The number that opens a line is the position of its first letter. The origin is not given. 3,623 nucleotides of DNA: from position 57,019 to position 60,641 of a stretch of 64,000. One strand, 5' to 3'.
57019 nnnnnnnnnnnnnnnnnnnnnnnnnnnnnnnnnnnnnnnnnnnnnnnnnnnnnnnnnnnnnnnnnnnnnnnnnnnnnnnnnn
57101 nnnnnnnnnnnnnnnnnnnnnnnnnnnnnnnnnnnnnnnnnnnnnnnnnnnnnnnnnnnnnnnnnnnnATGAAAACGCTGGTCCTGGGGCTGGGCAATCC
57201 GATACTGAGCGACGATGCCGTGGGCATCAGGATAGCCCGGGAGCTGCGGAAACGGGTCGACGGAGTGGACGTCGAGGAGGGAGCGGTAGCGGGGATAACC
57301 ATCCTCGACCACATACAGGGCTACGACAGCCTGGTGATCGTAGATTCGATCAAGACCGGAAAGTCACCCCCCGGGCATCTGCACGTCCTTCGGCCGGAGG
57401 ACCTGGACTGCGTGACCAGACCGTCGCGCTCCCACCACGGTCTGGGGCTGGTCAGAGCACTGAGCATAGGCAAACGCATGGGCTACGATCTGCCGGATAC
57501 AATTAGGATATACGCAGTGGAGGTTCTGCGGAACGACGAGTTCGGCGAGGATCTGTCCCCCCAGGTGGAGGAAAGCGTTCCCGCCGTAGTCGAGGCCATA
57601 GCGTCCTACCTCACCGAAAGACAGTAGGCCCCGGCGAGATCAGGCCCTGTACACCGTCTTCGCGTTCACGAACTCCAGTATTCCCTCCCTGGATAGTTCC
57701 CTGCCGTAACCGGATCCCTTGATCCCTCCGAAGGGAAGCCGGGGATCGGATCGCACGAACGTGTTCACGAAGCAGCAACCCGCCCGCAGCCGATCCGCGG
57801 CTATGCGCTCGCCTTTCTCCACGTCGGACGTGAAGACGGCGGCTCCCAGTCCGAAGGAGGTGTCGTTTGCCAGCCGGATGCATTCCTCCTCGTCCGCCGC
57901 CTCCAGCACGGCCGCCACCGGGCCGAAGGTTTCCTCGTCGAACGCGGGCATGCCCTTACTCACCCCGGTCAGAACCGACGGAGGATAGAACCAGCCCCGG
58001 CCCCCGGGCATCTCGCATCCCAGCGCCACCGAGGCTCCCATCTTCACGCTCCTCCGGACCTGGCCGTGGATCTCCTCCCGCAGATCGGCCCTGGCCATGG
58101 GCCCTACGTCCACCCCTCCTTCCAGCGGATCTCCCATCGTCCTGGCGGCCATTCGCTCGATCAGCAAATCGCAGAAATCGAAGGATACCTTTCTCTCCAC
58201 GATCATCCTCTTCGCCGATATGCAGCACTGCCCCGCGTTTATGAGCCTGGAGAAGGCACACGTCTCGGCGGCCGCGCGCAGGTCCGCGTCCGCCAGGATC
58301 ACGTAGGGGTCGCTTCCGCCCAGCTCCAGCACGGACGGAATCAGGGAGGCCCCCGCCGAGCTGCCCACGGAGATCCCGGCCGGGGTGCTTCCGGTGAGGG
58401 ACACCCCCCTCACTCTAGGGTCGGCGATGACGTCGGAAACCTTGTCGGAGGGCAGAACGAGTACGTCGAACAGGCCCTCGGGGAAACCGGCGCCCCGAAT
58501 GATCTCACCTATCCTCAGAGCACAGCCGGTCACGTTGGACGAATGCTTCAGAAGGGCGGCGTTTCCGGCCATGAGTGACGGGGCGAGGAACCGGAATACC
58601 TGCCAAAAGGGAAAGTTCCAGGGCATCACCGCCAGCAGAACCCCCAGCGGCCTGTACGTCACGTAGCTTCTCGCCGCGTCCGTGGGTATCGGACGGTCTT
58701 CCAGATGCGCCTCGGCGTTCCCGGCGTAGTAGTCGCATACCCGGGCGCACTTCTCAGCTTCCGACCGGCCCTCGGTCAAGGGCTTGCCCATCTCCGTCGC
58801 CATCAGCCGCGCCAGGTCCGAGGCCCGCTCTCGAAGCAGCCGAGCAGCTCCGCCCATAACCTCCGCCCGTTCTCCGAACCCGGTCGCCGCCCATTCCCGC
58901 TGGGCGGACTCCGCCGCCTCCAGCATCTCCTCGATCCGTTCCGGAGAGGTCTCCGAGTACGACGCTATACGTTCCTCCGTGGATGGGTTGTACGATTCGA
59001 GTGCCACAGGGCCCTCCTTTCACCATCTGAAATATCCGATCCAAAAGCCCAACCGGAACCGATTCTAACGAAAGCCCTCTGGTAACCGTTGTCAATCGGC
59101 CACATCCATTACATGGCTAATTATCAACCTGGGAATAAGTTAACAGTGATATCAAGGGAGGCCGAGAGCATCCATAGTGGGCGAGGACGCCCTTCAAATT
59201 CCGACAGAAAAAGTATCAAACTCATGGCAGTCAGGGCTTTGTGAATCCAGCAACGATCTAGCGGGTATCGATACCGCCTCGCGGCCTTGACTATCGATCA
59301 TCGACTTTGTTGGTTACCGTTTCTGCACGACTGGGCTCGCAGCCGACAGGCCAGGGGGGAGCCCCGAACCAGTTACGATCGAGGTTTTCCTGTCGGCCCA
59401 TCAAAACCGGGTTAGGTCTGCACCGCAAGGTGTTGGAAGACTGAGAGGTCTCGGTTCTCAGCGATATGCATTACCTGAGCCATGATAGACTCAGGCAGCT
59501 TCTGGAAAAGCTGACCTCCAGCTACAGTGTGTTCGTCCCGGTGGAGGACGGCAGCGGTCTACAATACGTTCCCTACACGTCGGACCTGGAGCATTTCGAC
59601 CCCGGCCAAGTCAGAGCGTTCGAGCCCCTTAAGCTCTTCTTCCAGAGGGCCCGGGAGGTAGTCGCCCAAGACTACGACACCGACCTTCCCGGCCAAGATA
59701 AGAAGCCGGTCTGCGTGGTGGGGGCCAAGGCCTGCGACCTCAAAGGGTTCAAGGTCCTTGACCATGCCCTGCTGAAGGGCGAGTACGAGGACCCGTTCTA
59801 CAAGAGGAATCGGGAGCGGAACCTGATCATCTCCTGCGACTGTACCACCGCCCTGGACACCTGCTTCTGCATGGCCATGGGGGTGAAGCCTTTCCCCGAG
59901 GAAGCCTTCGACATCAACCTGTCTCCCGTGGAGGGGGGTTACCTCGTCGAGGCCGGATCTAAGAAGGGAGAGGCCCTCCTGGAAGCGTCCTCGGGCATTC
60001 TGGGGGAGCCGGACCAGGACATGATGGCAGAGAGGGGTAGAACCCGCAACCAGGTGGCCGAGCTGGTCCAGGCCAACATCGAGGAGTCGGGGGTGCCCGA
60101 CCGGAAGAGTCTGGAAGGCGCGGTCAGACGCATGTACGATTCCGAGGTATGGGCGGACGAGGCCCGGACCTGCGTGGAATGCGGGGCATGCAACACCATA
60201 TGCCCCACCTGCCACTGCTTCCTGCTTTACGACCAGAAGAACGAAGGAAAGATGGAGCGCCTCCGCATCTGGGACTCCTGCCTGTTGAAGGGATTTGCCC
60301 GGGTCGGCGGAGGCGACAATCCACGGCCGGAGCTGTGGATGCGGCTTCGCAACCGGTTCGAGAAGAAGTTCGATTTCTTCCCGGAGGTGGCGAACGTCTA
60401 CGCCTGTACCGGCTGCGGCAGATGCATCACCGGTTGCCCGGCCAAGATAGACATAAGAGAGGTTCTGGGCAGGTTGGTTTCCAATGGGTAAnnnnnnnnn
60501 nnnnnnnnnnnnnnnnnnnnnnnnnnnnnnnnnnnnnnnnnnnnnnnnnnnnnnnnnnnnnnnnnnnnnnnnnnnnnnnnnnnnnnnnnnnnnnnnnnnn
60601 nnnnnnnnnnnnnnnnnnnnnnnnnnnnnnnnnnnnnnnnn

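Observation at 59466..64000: AsrA/AsrB-like NAD(P)H-Fe-S module placed directly in front of a minimal group-4 energy-converting [NiFe] hydrogenase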

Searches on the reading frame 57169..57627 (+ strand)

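Call 41: search_protein_families(library=pfam, proteins=[window:57169-57627:+], max_evalue=0.00001)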
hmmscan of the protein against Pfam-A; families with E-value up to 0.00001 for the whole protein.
window:57169-57627:+ (152 aa): 1 family
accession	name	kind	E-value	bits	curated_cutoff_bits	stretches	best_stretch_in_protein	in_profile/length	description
PF01750.23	HycI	-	2.6e-13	50.4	23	1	20-145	1-128/130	Hydrogenase maturation protease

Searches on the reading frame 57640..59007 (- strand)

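Call 41: search_protein_families(library=pfam, proteins=[window:57640-59007:-], max_evalue=0.00001)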
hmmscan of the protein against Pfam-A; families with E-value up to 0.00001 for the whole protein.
window:57640-59007:- (455 aa): 1 family
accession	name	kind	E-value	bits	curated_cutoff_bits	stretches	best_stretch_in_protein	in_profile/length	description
PF00171.27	Aldedh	-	6.3e-133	444.1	23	1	3-452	9-461/461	Aldehyde dehydrogenase family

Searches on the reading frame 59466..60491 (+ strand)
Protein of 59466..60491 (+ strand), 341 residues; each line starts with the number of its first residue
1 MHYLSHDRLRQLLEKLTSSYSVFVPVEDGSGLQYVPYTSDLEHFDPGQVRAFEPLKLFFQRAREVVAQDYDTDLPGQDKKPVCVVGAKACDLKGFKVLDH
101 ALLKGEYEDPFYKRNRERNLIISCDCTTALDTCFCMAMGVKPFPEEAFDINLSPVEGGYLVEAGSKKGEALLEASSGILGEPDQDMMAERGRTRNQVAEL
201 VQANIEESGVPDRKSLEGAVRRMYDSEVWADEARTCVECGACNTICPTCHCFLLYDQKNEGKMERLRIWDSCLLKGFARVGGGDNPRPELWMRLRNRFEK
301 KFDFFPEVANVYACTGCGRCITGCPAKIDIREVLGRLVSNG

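Call 6: search_protein_families(library=pfam, proteins=[window:59466-60491:+], max_evalue=0.01)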
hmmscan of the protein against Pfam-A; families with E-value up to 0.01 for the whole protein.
window:59466-60491:+ (341 aa): 13 families
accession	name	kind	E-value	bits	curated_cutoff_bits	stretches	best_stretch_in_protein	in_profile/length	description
PF17179.9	Fer4_22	-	7.6e-30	104.1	27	1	235-328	1-95/95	4Fe-4S dicluster domain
PF13183.11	Fer4_8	-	9.6e-08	32.9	27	1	233-328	2-68/68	4Fe-4S dicluster domain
PF13237.11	Fer4_10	-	1.6e-07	31.6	25.5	1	312-327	7-25/53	4Fe-4S dicluster domain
PF12797.12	Fer4_2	-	5.4e-06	26.5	24.5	1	310-326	6-22/22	4Fe-4S binding domain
PF13187.11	Fer4_9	-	9.8e-06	25.9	27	1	313-331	1-19/52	4Fe-4S dicluster domain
PF13534.11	Fer4_17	-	3.8e-05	24.6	22.2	0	225-247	35-57/61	4Fe-4S dicluster domain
PF12838.12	Fer4_7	-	0.00011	23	27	1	235-328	1-52/52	4Fe-4S dicluster domain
PF14697.11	Fer4_21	-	0.00061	20.3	35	0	313-326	40-53/59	4Fe-4S dicluster domain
PF00037.32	Fer4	-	0.00066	19.8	21.1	0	313-326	7-20/24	4Fe-4S binding domain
PF13484.11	Fer4_16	-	0.0017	19.5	30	0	314-327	2-15/66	4Fe-4S double cluster binding domain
PF13746.11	Fer4_18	-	0.0037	17.9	27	1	310-334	57-81/114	4Fe-4S dicluster domain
PF25160.1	LdpA_Fe-S-bd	-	0.0068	16.6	27.6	1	313-327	27-41/49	LdpA Fe-S cluster-binding domain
PF12837.12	Fer4_6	-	0.0073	16.7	25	1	313-326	8-21/24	4Fe-4S binding domain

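Call 8: search_protein_families(library=ncbifam, proteins=[window:59466-60491:+], max_evalue=0.001)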
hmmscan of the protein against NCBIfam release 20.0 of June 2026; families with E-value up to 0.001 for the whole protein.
window:59466-60491:+ (341 aa): 14 families
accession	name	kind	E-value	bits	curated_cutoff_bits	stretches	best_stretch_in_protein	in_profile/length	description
NF040829.1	sulfhyd_ShyB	equivalog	8.3e-49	166.4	690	1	4-335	6-327/334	NAD(P)-dependent hydrogenase/sulfhydrogenase 2 subunit beta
NF040833.1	sulfhyd_HydB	equivalog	7.5e-40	136.9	750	1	8-334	10-332/367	NADPH-dependent hydrogenase/sulfhydrogenase 1 subunit beta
TIGR02910.1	sulfite_red_A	equivalog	6.7e-39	134.1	323.15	1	74-337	83-326/334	anaerobic sulfite reductase subunit AsrA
NF004898.0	PRK06259.1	equivalog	7.8e-07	28.1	385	0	309-331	183-205/488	fumarate reductase (CoM/CoB) subunit TfrB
TIGR00384.1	dhsB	subfamily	3.3e-05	23.4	88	0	307-332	191-216/222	succinate dehydrogenase and fumarate reductase iron-sulfur protein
NF041837.1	rnfC_Methano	equivalog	0.00015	20.7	650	0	309-331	394-416/438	Rnf electron transport complex subunit RnfC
TIGR02936.1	fdxN_nitrog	equivalog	0.00022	21.3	80.55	0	230-248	66-84/91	ferredoxin III, nif-specific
NF005745.0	PRK07569.1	equivalog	0.00032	20.1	333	0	229-253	186-209/238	bidirectional hydrogenase complex protein HoxU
TIGR02745.1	ccoG_rdxA_fixG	equivalog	0.00034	19.7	316.7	0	310-332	229-251/435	cytochrome c oxidase accessory protein CcoG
TIGR01945.1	rnfC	subfamily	0.00036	19.2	245.95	0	229-251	397-419/435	RnfABCDGE type electron transport complex subunit C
NF038196.1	ferrodoxin_EFR1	subfamily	0.00037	20.6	75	0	224-248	176-198/242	EFR1 family ferrodoxin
NF007205.0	PRK09626.1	equivalog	0.00071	19.6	93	0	224-273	8-57/105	2-oxoglutarate-acceptor oxidoreductase subunit OorD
NF009053.0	PRK12387.1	subfamily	0.00076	19.3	204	0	225-250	64-89/180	formate hydrogenlyase complex iron-sulfur subunit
TIGR00314.1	cdhA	equivalog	0.00083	17.2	781.3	0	217-249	382-414/784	CO dehydrogenase/acetyl-CoA synthase complex subunit alpha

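Call 29: search_solved_structures(query=window:59466-60491:+, max_evalue=0.001)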
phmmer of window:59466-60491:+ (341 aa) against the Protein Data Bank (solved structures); distinct sequences matched with E-value up to 0.001: 1.
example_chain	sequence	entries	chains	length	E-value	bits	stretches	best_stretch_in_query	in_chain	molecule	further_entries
9nez_B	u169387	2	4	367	1.5e-38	136.5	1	9-335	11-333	Sulfhydrogenase 1 subunit beta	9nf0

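Call 38: search_solved_structures(query=window:59466-60491:+, max_evalue=0.001, show_alignments=1)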
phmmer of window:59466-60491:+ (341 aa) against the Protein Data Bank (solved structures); distinct sequences matched with E-value up to 0.001: 1.
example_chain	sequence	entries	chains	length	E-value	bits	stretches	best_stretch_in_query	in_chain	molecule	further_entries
9nez_B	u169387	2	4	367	1.5e-38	136.5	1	9-335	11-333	Sulfhydrogenase 1 subunit beta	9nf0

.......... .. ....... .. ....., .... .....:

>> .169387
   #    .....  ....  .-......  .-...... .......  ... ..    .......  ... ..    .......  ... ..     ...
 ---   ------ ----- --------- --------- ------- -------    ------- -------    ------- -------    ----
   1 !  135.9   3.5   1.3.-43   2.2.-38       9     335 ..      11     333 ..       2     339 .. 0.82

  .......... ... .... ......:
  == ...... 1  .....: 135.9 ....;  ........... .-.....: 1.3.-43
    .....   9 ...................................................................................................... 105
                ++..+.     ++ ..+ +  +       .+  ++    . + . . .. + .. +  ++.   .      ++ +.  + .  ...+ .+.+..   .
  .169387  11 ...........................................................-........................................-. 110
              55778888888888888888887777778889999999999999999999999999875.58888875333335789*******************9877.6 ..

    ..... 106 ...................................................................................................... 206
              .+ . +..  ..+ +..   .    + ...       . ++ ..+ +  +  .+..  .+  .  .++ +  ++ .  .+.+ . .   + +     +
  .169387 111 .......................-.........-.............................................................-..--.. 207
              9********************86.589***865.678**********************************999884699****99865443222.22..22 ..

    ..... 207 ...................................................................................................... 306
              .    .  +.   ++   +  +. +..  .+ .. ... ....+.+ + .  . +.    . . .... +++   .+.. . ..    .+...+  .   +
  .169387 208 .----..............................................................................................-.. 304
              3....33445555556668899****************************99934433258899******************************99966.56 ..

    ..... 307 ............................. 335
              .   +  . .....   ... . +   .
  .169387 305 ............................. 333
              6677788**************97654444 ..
